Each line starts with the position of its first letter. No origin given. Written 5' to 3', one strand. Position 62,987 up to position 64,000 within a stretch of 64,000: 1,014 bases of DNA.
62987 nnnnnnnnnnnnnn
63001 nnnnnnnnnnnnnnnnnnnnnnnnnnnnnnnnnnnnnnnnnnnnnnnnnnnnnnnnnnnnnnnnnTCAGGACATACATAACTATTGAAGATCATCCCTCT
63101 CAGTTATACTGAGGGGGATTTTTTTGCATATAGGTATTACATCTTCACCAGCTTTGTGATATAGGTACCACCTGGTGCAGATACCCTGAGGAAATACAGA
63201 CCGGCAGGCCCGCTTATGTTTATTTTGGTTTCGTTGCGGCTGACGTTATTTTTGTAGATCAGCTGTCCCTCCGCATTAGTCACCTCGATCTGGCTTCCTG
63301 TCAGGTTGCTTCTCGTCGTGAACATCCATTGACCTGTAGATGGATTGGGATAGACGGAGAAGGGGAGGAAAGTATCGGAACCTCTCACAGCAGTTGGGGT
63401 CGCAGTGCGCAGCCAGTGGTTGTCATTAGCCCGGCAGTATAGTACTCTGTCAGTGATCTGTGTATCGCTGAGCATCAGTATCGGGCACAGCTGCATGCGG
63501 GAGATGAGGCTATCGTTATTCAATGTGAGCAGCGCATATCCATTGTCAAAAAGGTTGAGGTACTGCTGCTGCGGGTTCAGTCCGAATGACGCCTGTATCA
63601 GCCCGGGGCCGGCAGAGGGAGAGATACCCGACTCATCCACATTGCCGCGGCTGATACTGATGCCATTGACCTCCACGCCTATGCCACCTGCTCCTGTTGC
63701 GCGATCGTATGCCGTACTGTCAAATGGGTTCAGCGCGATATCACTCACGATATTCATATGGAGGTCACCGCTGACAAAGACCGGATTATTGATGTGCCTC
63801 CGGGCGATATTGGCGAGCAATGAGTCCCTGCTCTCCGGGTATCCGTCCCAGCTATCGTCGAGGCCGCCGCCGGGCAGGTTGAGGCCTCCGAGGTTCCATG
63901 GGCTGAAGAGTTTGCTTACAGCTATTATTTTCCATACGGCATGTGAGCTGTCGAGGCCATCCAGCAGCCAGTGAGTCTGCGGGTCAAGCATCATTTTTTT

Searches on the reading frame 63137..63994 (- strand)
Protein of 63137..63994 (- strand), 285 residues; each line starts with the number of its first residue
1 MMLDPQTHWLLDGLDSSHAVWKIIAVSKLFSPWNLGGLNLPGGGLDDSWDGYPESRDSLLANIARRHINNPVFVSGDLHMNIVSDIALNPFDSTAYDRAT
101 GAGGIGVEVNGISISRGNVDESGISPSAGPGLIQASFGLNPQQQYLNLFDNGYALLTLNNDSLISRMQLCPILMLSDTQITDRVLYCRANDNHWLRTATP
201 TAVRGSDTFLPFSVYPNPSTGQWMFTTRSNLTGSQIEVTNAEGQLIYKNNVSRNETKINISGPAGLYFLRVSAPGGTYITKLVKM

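Call 38: search_protein_families(library=pfam, proteins=[window:63137-63994:-], max_evalue=0.001)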
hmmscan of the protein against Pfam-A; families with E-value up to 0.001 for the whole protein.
window:63137-63994:- (285 aa): 2 families
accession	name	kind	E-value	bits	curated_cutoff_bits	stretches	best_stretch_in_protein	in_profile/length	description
PF09423.15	PhoD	-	7.1e-23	81.7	27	1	4-163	189-339/343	PhoD-like phosphatase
PF18962.6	Por_Secre_tail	-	2.2e-10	41.1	27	1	214-283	1-74/75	Secretion system C-terminal sorting domain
